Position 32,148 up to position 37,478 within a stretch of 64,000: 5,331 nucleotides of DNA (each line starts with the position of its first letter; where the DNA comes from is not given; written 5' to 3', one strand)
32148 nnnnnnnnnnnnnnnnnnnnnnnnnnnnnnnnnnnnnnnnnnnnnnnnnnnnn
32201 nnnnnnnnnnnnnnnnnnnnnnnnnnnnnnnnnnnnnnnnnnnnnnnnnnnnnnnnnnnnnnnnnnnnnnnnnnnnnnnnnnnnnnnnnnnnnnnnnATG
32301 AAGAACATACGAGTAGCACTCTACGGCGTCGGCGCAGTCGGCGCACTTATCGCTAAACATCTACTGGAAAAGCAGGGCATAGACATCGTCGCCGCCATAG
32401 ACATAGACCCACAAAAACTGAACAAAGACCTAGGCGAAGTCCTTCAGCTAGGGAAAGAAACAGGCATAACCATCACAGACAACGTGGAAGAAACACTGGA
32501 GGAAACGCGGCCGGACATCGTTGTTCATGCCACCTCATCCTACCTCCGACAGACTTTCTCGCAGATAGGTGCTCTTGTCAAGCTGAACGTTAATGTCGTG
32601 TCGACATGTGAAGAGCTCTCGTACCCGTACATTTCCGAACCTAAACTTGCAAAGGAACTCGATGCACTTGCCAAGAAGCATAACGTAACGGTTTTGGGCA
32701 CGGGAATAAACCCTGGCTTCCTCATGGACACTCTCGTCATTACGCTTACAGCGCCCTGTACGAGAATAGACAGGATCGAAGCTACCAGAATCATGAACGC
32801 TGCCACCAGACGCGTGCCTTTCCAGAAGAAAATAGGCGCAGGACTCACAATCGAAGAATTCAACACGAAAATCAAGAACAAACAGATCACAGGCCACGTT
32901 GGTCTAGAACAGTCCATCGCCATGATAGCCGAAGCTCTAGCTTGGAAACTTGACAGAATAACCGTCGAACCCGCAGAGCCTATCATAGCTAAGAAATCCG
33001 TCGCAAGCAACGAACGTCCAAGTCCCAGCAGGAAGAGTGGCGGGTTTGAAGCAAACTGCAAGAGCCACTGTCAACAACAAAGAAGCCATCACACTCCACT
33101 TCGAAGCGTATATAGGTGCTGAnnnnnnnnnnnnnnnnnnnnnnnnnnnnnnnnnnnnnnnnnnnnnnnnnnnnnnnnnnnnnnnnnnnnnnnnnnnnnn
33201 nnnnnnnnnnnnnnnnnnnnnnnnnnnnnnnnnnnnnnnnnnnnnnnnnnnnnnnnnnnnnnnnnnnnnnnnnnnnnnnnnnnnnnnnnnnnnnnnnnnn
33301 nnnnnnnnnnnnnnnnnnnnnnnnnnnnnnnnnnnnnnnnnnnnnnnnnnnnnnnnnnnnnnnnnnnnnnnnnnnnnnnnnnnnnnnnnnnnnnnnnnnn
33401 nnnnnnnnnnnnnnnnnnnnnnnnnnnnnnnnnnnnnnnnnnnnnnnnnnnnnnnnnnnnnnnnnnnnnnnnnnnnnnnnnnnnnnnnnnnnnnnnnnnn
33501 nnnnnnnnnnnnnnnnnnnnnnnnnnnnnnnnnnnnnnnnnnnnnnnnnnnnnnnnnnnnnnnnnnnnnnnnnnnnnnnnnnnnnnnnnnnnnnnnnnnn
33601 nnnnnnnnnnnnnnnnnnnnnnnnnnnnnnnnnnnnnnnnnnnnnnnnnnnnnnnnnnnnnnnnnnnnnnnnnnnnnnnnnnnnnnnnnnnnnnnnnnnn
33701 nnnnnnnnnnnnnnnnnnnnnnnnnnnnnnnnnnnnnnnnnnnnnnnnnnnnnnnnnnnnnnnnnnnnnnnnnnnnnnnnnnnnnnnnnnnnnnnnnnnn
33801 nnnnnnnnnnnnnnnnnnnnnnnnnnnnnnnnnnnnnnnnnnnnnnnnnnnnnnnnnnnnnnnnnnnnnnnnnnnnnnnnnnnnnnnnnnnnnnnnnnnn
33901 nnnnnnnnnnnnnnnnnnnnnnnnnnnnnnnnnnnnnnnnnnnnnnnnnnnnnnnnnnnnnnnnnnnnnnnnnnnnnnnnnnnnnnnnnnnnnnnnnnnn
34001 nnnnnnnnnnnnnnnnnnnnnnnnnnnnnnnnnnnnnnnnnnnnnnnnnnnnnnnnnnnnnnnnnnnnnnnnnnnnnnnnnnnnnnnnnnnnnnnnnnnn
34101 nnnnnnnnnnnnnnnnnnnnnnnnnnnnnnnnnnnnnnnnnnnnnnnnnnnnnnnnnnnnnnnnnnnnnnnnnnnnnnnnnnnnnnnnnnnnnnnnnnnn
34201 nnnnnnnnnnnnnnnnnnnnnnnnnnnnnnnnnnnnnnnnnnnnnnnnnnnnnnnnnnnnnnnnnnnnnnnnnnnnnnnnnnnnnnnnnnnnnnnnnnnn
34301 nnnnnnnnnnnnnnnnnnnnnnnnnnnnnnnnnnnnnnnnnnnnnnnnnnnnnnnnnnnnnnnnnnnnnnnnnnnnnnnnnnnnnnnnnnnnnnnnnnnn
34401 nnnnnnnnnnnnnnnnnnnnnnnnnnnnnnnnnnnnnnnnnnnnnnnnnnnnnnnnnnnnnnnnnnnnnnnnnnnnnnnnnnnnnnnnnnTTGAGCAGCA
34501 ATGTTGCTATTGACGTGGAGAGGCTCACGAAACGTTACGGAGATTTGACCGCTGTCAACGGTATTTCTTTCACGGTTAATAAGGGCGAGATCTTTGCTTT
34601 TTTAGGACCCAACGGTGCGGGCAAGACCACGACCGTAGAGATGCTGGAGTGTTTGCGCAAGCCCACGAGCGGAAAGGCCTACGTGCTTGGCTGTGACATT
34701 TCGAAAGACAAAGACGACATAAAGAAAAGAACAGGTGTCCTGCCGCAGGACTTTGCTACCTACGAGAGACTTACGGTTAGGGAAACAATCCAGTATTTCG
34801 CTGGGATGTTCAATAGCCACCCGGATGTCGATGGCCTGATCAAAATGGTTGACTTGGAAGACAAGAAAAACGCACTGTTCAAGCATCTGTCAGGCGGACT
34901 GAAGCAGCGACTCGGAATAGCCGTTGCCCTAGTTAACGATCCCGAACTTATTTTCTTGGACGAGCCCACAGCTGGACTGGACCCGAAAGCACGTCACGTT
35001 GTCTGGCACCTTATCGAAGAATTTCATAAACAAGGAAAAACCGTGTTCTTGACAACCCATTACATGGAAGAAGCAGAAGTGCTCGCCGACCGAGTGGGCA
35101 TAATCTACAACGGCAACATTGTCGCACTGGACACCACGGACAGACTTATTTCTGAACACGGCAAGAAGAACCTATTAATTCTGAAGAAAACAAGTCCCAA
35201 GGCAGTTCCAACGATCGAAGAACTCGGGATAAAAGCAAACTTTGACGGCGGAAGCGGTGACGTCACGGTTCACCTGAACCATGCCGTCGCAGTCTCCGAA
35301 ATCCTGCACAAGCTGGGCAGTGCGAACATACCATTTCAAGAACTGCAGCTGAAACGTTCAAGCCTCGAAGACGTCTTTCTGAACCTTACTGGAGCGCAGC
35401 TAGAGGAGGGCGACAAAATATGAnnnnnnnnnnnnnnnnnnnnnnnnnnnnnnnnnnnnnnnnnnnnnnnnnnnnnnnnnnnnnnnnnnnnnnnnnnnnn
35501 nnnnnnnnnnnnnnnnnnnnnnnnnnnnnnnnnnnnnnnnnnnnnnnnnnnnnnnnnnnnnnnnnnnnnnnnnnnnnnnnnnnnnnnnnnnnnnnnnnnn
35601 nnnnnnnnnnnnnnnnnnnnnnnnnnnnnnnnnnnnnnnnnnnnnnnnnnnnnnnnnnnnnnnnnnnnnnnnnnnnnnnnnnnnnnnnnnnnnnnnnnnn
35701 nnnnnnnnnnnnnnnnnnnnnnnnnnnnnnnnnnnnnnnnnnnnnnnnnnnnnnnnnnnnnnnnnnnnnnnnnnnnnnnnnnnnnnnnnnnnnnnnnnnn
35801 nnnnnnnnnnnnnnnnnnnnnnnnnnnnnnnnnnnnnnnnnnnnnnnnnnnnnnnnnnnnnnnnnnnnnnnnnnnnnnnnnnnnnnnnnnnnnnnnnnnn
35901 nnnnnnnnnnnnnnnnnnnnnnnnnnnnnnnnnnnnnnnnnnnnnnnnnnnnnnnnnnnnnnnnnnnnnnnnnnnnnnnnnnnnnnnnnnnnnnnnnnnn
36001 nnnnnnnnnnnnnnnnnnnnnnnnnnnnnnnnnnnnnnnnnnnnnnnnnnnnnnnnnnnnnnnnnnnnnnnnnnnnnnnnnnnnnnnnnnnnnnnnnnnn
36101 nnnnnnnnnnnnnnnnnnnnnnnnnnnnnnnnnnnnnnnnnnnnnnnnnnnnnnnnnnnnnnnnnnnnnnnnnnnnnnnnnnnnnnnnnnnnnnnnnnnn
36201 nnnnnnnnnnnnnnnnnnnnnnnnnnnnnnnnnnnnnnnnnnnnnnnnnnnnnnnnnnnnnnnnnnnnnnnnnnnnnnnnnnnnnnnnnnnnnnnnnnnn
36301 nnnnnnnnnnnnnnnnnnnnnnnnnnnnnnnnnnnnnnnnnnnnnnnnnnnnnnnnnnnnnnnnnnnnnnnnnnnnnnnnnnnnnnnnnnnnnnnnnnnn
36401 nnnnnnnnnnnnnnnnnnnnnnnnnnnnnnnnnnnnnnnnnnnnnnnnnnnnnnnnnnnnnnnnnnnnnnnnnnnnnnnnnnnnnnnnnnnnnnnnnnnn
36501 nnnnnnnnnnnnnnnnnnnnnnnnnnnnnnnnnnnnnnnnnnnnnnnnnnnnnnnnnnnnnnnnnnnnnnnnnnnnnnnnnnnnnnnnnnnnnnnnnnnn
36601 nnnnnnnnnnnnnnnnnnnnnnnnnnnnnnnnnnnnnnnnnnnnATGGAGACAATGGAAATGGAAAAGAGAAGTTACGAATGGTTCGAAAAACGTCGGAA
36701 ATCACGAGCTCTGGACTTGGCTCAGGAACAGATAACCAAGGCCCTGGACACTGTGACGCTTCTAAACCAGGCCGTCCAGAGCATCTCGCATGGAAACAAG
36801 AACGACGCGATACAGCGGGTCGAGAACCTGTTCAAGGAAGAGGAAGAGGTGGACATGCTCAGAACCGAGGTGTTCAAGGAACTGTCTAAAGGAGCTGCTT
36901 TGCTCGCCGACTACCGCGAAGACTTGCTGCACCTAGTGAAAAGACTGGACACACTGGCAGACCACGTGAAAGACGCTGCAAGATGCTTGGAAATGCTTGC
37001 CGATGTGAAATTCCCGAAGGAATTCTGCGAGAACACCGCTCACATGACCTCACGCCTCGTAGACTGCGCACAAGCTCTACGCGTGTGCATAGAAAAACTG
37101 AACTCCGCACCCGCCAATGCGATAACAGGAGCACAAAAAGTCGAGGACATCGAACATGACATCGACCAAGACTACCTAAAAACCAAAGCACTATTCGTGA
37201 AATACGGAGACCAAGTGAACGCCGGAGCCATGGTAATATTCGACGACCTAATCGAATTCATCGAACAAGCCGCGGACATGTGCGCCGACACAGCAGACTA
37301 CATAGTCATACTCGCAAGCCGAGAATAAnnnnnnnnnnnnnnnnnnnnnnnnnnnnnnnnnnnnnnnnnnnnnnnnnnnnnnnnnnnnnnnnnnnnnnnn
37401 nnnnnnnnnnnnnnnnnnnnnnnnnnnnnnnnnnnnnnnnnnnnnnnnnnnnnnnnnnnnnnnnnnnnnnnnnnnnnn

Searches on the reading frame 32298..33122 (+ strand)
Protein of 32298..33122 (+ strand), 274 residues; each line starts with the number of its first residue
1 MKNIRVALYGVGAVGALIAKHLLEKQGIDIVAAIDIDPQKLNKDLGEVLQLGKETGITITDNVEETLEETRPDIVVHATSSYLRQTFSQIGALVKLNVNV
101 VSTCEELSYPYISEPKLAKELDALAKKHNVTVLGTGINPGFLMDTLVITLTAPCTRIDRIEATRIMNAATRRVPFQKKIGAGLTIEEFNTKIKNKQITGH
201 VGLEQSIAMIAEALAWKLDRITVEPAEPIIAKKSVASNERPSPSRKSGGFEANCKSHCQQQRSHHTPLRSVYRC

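Call 70: search_protein_families(library=pfam, proteins=[window:32298-33122:+], max_evalue=0.0001)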
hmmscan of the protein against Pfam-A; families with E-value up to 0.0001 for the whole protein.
window:32298-33122:+ (274 aa): 5 families
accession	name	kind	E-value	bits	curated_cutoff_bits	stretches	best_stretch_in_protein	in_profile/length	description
PF19328.4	DAP_DH_C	-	1.2e-22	81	23.3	1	141-235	1-94/206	2,4-diaminopentanoate dehydrogenase C-terminal domain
PF01113.26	DapB_N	-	5.7e-09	36.6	25.6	1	4-101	1-95/124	Dihydrodipicolinate reductase, N-terminus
PF01408.29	GFO_IDH_MocA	-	2.5e-06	28.6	24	1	4-132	1-116/120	Oxidoreductase family, NAD-binding Rossmann fold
PF03447.22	NAD_binding_3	-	2.6e-05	25.3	24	1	10-132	1-113/116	Homoserine dehydrogenase, NAD binding domain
PF02629.25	CoA_binding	-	4.1e-05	24.7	22.3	1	2-80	2-72/97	CoA binding domain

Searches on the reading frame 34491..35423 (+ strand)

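Call 70: search_protein_families(library=pfam, proteins=[window:34491-35423:+], max_evalue=0.0001)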
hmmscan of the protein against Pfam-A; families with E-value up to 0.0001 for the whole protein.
window:34491-35423:+ (310 aa): 4 families
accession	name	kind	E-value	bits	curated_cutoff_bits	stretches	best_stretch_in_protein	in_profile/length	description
PF00005.33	ABC_tran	-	6.4e-31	108.2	25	1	23-161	2-137/137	ABC transporter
PF13304.12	AAA_21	-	1e-12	49.2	27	1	116-190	221-298/304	AAA domain, putative AbiEii toxin, Type IV TA system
PF13175.12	AAA_15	-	7e-06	26.3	32.1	0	34-72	25-55/374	AAA ATPase domain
PF13732.12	DrrA1-3_C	-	2.3e-05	25.4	27.4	1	222-299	9-80/81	ATP-binding protein DrrA1-3-like, C-terminal domain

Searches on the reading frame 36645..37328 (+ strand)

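Call 71: search_protein_families(library=pfam, proteins=[window:36645-37328:+], max_evalue=0.0001)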
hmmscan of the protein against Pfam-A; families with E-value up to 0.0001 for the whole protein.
window:36645-37328:+ (227 aa): 2 families
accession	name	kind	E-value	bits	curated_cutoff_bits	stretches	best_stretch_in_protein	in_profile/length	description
PF01865.21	PhoU_div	-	2.1e-25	89.8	24.4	1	24-223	11-211/214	Protein of unknown function DUF47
PF01895.24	PhoU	-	7.9e-06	26.6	23.5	0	38-113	10-87/89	PhoU domain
